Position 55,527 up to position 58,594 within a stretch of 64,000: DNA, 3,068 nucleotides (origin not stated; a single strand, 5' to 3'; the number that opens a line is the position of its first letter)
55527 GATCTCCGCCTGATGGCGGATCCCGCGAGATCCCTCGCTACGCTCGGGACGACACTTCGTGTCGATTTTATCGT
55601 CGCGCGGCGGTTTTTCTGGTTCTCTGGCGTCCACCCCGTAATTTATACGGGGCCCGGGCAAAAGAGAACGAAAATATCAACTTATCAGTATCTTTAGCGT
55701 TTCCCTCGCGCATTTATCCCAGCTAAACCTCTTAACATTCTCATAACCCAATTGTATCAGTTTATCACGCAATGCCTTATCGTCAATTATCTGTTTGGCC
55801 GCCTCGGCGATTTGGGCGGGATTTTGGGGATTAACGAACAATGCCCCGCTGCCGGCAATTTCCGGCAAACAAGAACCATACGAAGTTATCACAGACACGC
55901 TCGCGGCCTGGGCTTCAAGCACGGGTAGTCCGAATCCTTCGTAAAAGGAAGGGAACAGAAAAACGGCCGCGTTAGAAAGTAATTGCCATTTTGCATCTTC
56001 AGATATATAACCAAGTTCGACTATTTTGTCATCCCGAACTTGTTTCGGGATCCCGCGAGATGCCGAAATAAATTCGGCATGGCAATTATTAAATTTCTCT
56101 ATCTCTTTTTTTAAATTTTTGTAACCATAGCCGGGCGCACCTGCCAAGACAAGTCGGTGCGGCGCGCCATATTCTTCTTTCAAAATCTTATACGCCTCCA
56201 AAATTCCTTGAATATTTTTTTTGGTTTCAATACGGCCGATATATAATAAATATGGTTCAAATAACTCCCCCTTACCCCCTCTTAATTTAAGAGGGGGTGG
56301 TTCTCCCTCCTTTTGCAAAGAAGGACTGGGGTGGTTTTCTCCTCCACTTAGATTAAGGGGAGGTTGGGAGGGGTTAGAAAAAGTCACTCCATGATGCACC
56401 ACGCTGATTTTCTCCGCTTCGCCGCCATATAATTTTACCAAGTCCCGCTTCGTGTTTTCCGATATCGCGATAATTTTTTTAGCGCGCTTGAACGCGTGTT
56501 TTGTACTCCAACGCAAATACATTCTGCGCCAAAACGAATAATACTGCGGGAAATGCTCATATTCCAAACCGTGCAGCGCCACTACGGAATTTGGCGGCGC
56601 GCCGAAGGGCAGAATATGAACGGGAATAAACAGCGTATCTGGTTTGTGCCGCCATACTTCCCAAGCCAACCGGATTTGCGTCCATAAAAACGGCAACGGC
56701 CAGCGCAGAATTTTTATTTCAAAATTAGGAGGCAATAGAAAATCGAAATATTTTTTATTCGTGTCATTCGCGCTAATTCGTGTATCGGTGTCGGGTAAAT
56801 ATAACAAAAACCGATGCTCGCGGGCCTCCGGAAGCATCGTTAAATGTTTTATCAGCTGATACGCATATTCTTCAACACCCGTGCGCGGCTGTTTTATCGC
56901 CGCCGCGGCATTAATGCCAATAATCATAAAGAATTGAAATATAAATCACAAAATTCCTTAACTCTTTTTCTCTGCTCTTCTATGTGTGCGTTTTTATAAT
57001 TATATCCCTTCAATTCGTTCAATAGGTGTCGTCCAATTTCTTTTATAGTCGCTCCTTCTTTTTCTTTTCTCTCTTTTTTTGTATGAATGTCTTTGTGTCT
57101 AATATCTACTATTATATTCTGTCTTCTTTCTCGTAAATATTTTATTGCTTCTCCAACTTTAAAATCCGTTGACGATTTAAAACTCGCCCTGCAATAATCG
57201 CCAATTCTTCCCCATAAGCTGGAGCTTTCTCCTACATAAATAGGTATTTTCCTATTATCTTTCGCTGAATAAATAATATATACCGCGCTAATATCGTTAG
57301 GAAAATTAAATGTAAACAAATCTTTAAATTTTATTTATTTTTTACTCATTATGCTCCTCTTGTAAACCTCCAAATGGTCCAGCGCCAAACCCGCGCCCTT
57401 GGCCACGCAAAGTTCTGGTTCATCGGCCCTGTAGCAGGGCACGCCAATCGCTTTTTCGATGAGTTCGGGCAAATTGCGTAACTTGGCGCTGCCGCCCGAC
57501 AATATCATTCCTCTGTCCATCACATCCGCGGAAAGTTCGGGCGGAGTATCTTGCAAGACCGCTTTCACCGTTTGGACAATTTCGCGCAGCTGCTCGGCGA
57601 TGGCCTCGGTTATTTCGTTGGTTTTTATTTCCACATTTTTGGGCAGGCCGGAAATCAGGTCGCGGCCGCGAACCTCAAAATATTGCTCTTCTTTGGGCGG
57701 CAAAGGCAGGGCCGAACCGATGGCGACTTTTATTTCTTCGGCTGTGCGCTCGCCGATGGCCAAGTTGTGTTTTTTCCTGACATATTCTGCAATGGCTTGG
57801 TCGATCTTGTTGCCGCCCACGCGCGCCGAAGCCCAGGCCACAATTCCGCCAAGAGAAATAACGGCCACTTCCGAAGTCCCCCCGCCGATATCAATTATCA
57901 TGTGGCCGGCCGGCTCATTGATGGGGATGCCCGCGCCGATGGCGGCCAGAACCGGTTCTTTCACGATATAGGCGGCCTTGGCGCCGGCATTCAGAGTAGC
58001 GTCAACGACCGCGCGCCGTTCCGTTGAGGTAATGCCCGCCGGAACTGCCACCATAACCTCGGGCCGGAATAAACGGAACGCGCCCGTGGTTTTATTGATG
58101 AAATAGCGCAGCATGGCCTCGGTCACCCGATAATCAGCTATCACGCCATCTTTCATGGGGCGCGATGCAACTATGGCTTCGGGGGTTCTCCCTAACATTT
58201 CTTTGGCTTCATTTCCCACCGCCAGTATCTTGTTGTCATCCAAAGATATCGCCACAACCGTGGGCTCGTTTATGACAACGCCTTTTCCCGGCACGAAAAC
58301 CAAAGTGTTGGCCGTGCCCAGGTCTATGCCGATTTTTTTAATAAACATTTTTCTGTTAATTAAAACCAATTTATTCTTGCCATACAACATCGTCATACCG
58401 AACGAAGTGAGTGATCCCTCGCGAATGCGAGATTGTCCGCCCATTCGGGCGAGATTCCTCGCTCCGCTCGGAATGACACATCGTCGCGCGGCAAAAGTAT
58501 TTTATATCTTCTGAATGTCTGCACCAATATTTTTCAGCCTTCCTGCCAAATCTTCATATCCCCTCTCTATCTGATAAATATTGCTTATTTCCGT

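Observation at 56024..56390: Two further in-frame repeat insertions in a GT4 glycosyltransferase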

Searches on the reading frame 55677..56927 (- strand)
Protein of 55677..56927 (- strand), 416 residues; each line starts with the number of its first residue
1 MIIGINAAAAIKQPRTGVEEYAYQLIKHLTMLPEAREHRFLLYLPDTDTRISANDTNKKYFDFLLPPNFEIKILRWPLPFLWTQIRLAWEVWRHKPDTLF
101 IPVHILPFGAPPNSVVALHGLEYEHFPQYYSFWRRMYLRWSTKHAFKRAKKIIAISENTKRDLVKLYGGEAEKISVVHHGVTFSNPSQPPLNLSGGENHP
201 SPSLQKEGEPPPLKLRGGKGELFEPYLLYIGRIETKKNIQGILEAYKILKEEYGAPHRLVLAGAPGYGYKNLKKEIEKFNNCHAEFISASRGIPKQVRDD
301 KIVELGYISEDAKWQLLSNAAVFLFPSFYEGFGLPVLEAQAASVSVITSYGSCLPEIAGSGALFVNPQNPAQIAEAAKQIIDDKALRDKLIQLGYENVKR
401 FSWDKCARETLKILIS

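Call 16: search_protein_families(library=pfam, proteins=[window:55677-56927:-])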
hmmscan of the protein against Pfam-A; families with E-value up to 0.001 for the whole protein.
window:55677-56927:- (416 aa): 6 families
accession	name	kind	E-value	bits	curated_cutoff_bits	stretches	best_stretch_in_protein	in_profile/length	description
PF00534.26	Glycos_transf_1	-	1.4e-27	96.7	26.4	1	224-395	15-170/172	Glycosyl transferases group 1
PF13692.12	Glyco_trans_1_4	-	8.2e-20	72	27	1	225-383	2-142/142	Glycosyl transferases group 1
PF13439.12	Glyco_transf_4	-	1.9e-15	57.7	28.5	1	17-181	3-166/170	Glycosyltransferase Family 4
PF20706.3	GT4-conflict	-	9.9e-07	28.5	26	1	225-354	198-316/385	Family 4 Glycosyltransferase in conflict systems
PF13579.12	Glyco_trans_4_4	-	3.2e-06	28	29.7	1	16-179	1-157/158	Glycosyl transferase 4-like domain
PF13524.12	Glyco_trans_1_2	-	0.00064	20.1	25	0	299-410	27-142/144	Glycosyl transferase-like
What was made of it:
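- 55677..56927 (-): Host gene: GT4 (GT-B fold) glycosyltransferase, 416 aa, intact. Pfam Glyco_transf_4 plus Glycos_transf_1 (call 16).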

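Call 17: find_homologous_proteins(query=window:55677-56927:-)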
Query window:55677-56927:- (416 aa): 5214 proteins with E <= 0.001 among 8000 candidates; the best 120 are listed.
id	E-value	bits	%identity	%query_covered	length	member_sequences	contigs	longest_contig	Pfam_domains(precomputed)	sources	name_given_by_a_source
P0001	1.7e-284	961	100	100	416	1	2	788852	PF00534.27,PF13579.13,PF13439.13,PF20706.4,PF13692.13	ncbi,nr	ncbi:MAG: glycosyltransferase family 1 protein [Candidatus Portnoybacteria bacterium]|nr:glycosyltra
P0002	5.2e-200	683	72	100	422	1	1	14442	PF00534.27,PF13579.13,PF13524.13,PF13439.13,PF20706.4,PF13692.13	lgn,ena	-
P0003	1.4e-199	682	71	100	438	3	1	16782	PF00534.27,PF13579.13,PF13439.13,PF20706.4,PF13692.13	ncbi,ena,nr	ncbi:glycosyltransferase family 4 protein [Patescibacteria group bacterium]|nr:glycosyltransferase f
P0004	1.8e-184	632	66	100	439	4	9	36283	PF00534.27,PF13579.13,PF13439.13,PF20706.4,PF13692.13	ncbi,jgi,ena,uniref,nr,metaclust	ncbi:MAG: AprM [Parcubacteria group bacterium GW2011_GWA2_43_9b]|uniref:Glycosyl transferase family 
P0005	6.6e-183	627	63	97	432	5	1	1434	PF00534.27,PF13439.13,PF20706.4,PF13692.13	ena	-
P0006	2.5e-182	625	65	97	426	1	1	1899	PF00534.27,PF13579.13,PF13524.13,PF13439.13,PF20706.4,PF13692.13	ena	-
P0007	2.0e-179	615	65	100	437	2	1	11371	PF00534.27,PF13579.13,PF13524.13,PF13439.13,PF13692.13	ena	-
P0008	5.5e-170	584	64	97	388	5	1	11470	PF00534.27,PF13439.13,PF20706.4,PF13692.13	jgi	-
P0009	6.8e-168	577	64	100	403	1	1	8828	PF00534.27,PF13579.13,PF13524.13,PF13439.13,PF20706.4,PF13692.13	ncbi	-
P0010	8.8e-167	574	64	100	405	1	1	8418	PF00534.27,PF13579.13,PF13524.13,PF13439.13,PF20706.4,PF13692.13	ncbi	-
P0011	1.1e-166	573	64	100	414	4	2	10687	PF00534.27,PF13579.13,PF13524.13,PF13439.13,PF20706.4,PF13692.13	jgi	jgi:glycosyltransferase involved in cell wall biosynthesis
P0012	2.9e-165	569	63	100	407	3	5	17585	PF00534.27,PF13579.13,PF13524.13,PF13439.13,PF20706.4,PF13692.13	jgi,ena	-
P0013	8.9e-164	564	65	100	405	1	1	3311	PF00534.27,PF13439.13,PF20706.4,PF13692.13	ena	-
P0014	8.3e-163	560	61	100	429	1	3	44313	PF00534.27,PF13579.13,PF13439.13,PF20706.4,PF13692.13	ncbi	-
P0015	1.2e-161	557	64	100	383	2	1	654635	PF00534.27,PF13579.13,PF13524.13,PF13439.13,PF20706.4,PF13692.13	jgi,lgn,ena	-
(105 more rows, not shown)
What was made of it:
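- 55677..56927 (-): 100% identical to a Candidatus Portnoybacteria MAG protein on a 788,852-bp contig (call 17).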

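Call 21: find_encoding_contigs(protein=P0002, flank=3000, max_places=2)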
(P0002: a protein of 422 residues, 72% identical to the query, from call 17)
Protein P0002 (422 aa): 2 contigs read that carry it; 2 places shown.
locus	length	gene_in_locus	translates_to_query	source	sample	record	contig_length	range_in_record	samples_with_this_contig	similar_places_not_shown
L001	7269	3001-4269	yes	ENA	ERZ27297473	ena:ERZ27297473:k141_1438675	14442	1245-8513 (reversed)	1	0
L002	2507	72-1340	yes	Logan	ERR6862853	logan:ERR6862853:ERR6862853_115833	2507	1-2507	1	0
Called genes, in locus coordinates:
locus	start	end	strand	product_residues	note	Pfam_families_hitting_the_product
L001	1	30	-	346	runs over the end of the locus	-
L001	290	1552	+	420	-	PF00275:EPSP_synthase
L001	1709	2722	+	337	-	PF00022:Actin, PF06723:MreB_Mbl, PF00012:HSP70, PF14450:FtsA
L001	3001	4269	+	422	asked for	PF13439:Glyco_transf_4, PF13579:Glyco_trans_4_4 (faint), PF20706:GT4-conflict, PF00534:Glycos_transf_1, PF13692:Glyco_trans_1_4, PF13524:Glyco_trans_1_2 (weak)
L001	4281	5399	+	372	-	PF13439:Glyco_transf_4, PF00534:Glycos_transf_1, PF13692:Glyco_trans_1_4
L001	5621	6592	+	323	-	PF13177:DNA_pol3_delta2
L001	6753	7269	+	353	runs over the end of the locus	PF15899:BNR_6 (faint), PF25852:DUF6242_C (faint), PF02012:BNR (faint), PF15902:Sortilin-Vps10, PF14870:PSII_BNR, PF15902:Sortilin-Vps10 (weak)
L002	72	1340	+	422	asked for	PF13439:Glyco_transf_4, PF13579:Glyco_trans_4_4 (faint), PF20706:GT4-conflict, PF00534:Glycos_transf_1, PF13692:Glyco_trans_1_4, PF13524:Glyco_trans_1_2 (weak)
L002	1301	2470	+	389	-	PF13439:Glyco_transf_4, PF00534:Glycos_transf_1, PF13692:Glyco_trans_1_4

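Call 22: find_encoding_contigs(protein=P0003, flank=3000, max_places=1)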
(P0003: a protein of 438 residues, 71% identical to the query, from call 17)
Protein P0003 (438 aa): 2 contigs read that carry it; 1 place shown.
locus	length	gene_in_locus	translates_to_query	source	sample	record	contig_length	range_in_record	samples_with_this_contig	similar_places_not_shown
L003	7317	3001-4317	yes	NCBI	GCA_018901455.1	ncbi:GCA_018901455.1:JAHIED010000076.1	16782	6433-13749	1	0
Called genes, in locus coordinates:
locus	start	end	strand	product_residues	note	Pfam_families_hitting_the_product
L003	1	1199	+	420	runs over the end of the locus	PF00275:EPSP_synthase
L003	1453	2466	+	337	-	PF00022:Actin, PF06723:MreB_Mbl, PF00012:HSP70, PF14450:FtsA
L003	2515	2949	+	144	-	-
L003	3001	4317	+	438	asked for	PF13439:Glyco_transf_4, PF13579:Glyco_trans_4_4 (weak), PF00534:Glycos_transf_1 (weak), PF13692:Glyco_trans_1_4, PF00534:Glycos_transf_1, PF20706:GT4-conflict (weak)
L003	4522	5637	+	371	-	PF13439:Glyco_transf_4, PF00534:Glycos_transf_1, PF13692:Glyco_trans_1_4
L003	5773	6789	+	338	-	PF13177:DNA_pol3_delta2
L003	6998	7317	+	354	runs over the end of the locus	PF15899:BNR_6 (faint), PF15902:Sortilin-Vps10 (weak), PF02012:BNR (faint), PF15902:Sortilin-Vps10, PF14870:PSII_BNR, PF25852:DUF6242_C (weak)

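Call 23: find_encoding_contigs(protein=P0004, flank=3000, max_places=1)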
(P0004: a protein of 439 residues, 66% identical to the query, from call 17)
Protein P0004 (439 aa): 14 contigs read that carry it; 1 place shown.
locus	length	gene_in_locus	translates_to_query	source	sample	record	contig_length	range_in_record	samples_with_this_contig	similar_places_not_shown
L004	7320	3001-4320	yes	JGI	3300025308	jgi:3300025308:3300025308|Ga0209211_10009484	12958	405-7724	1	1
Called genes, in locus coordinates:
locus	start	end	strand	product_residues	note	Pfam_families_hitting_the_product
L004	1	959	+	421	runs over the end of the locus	PF00275:EPSP_synthase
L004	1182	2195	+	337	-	PF00022:Actin, PF06723:MreB_Mbl, PF00012:HSP70, PF14450:FtsA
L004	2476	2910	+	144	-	-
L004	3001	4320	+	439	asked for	PF13439:Glyco_transf_4, PF13579:Glyco_trans_4_4, PF20706:GT4-conflict, PF00534:Glycos_transf_1, PF13692:Glyco_trans_1_4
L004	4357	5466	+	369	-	PF13439:Glyco_transf_4, PF00534:Glycos_transf_1, PF13692:Glyco_trans_1_4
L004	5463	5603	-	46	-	-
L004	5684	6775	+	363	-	PF13177:DNA_pol3_delta2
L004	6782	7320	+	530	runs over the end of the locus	PF01555:N6_N4_Mtase, PF01170:UPF0020 (faint)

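Call 24: find_encoding_contigs(protein=P0006, flank=3000, max_places=1)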
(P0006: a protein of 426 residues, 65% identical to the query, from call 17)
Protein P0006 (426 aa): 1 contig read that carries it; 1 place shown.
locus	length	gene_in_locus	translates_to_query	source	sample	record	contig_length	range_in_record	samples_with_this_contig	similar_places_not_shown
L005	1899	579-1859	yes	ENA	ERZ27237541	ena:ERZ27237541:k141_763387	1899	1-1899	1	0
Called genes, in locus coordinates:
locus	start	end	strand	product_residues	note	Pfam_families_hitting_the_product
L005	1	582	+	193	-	?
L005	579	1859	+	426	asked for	PF13439:Glyco_transf_4, PF13579:Glyco_trans_4_4, PF20706:GT4-conflict, PF00534:Glycos_transf_1, PF13692:Glyco_trans_1_4, PF13524:Glyco_trans_1_2 (weak)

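Call 25: find_encoding_contigs(protein=P0007, flank=3000, max_places=1)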
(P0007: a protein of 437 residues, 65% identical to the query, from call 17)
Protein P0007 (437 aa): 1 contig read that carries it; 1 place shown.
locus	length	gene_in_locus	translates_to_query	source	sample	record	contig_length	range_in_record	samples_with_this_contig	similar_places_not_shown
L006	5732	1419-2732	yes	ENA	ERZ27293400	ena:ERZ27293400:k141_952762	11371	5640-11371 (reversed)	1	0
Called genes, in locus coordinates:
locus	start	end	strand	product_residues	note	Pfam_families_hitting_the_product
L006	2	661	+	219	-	?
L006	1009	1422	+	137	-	-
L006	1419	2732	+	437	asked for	PF13439:Glyco_transf_4, PF13579:Glyco_trans_4_4 (weak), PF00534:Glycos_transf_1, PF13692:Glyco_trans_1_4, PF13524:Glyco_trans_1_2, PF00534:Glycos_transf_1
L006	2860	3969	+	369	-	PF13439:Glyco_transf_4, PF00534:Glycos_transf_1, PF13692:Glyco_trans_1_4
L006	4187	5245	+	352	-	PF13177:DNA_pol3_delta2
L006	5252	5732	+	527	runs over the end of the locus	PF01555:N6_N4_Mtase, PF01170:UPF0020 (faint)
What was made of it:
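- Tried and rejected: It is a conserved small gene at this position in several orthologous loci, not an obvious mobile insertion (calls 16, 22, 23, 25).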

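Call 28: predict_structure(alignment_id=A1)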
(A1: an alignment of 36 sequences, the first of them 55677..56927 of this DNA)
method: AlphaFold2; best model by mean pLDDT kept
length: 416 residues; sequences in the alignment: 36
mean_pLDDT: 83.3   pTM: 0.82
mean pLDDT of the five models: 83.3, 81.0, 80.4, 80.0, 79.8
residues with pLDDT >= 90: 245; 70-90: 90; 50-70: 31; < 50: 50
segments of 3 or more residues with pLDDT < 50: 50-57, 187-222, 287-289, 294-296
pLDDT, mean of each block of 10 residues (from residue 1): 93 81 94 97 77 54 91 72 74 89 75 90 90 92 91 94 92 95 60 38 38 34 80 92 97 93 92 94 59 56 89 91 93 91 95 93 97 98 98 94 96 97
secondary structure, 60 per line:
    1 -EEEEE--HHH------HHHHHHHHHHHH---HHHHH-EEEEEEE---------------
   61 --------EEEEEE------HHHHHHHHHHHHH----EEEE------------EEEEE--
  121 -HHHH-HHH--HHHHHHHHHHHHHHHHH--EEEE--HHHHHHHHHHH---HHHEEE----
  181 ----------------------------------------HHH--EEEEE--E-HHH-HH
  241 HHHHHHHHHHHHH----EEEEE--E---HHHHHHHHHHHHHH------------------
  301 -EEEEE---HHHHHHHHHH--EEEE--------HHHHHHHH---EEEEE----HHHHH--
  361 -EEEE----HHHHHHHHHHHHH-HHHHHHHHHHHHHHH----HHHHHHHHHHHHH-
elements in order: E2-6 H18-29 H33-37 E39-45 E69-74 H81-93 E98-101 E114-118 H122-125 H132-148 E151-154 H157-167 E174-176 E226-230 H239-253 E258-262 H269-282 E302-306 H310-319 E322-325 H334-341 E345-349 H354-358 E362-365 H370-382 H384-398 H403-415
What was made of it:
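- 55677..56927 (-): AlphaFold pLDDT 83, pTM 0.82 (call 28).
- Insert 2 sits exactly at the domain boundary (call 28).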

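Call 34: fold_search(model_id=the predicted structure, library=pdb)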
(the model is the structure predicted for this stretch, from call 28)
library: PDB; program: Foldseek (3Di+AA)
matches with E <= 10: 1460; with E <= 0.001: 577
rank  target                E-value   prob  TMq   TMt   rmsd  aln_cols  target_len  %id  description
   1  6tvp_B                3.3e-19  1.00  0.59  0.63   8.5       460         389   19  Structure of Mycobacterium smegmatis alpha-maltose-1-phosphate synthase GlgM (released 2020-04-22)
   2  3c48_B                3.9e-19  1.00  0.40  0.42  11.5       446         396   18  Structure of the retaining glycosyltransferase MshA: The first step in mycothiol biosynthesis. Organism: Corynebacteri (released 2008-03-25)
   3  6tvp_A                5.2e-18  1.00  0.65  0.69   5.6       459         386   18  Structure of Mycobacterium smegmatis alpha-maltose-1-phosphate synthase GlgM (released 2020-04-22)
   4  3c4q_A                6.2e-18  1.00  0.68  0.71   7.4       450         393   18  Structure of the retaining glycosyltransferase MshA : The first step in mycothiol biosynthesis. Organism : Corynebacte (released 2008-04-01)
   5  6n1x                  8.8e-18  1.00  0.66  0.72   6.0       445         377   17  BshA from Staphylococcus aureus complexed with UDP and N-acetylglucosamine (released 2019-08-21)
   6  3c48_A                1.1e-17  1.00  0.40  0.42  11.7       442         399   17  Structure of the retaining glycosyltransferase MshA: The first step in mycothiol biosynthesis. Organism: Corynebacteri (released 2008-03-25)
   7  5d00_B                1.8e-17  1.00  0.66  0.75   5.6       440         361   16  Crystal structure of BshA from B. subtilis complexed with N-acetylglucosaminyl-malate and UMP (released 2016-09-07)
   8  6d9t                  2.5e-17  1.00  0.67  0.74   5.8       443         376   17  BshA from Staphylococcus aureus complexed with UDP (released 2019-05-08)
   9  5d01_B                6.2e-17  1.00  0.67  0.76   5.5       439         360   17  Crystal structure of BshA from B. subtilis complexed with N-acetylglucosaminyl-malate (released 2016-09-07)
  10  6kih_A                7.3e-17  1.00  0.68  0.71   5.6       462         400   18  Sucrose-phosphate synthase (tll1590) from Thermosynechococcus elongatus (released 2020-05-27)
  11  3c4q_B                9.2e-17  1.00  0.68  0.71   7.3       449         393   17  Structure of the retaining glycosyltransferase MshA : The first step in mycothiol biosynthesis. Organism : Corynebacte (released 2008-04-01)
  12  5d00_A                1.5e-16  1.00  0.65  0.74   6.3       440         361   16  Crystal structure of BshA from B. subtilis complexed with N-acetylglucosaminyl-malate and UMP (released 2016-09-07)
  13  5d01_A                2.1e-16  1.00  0.65  0.75   5.9       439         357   16  Crystal structure of BshA from B. subtilis complexed with N-acetylglucosaminyl-malate (released 2016-09-07)
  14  3oka_A                2.7e-16  1.00  0.66  0.72   6.6       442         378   17  Crystal structure of Corynebacterium glutamicum PimB' in complex with GDP-Man (triclinic crystal form) (released 2010-09-15)
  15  6kih_B                3.1e-16  1.00  0.69  0.72   5.3       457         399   18  Sucrose-phosphate synthase (tll1590) from Thermosynechococcus elongatus (released 2020-05-27)
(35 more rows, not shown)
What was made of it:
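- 55677..56927 (-): Foldseek top hits are GlgM, MshA, BshA and WaaG (call 34).
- Loop location: pLDDT<50 at residues 50-57 and 187-222, and block pLDDT 56-59 over 283-301, in an otherwise confident GT-B model (calls 28, 34).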

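Call 53: find_encoding_contigs(protein=P0005, flank=1000, max_places=1)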
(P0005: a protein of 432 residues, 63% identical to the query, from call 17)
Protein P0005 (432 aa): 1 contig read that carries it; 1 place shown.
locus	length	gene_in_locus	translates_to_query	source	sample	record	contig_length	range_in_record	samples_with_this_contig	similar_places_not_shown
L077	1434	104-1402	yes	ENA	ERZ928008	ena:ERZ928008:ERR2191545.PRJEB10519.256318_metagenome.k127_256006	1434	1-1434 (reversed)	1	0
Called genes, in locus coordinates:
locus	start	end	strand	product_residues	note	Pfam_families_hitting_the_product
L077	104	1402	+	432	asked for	PF13439:Glyco_transf_4, PF20706:GT4-conflict, PF00534:Glycos_transf_1, PF13692:Glyco_trans_1_4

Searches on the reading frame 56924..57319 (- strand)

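Call 16: search_protein_families(library=pfam, proteins=[window:56924-57319:-])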
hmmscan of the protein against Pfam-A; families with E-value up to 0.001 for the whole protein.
window:56924-57319:- (131 aa): 1 family
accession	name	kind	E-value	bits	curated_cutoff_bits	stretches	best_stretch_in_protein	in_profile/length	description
PF01541.30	GIY-YIG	-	6.4e-05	23.6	22.6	1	12-95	3-72/78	GIY-YIG catalytic domain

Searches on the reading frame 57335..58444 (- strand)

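Call 16: search_protein_families(library=pfam, proteins=[window:57335-58444:-])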
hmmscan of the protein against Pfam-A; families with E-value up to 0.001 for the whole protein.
window:57335-58444:- (369 aa): 5 families
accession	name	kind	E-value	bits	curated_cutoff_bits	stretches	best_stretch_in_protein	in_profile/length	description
PF06723.19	MreB_Mbl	-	2.5e-135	451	27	1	36-360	2-324/327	MreB/Mbl protein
PF00012.26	HSP70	-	9.3e-15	54.3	20.6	1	129-353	135-370/599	Hsp70 protein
PF14450.12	FtsA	-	1.7e-13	51.4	31.8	1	183-347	2-124/127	Cell division protein FtsA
PF00022.25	Actin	-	1.6e-10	40.6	27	1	73-225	45-190/410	Actin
PF06277.17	EutA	-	0.00043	19.7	27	1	181-229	145-197/475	Ethanolamine utilisation protein EutA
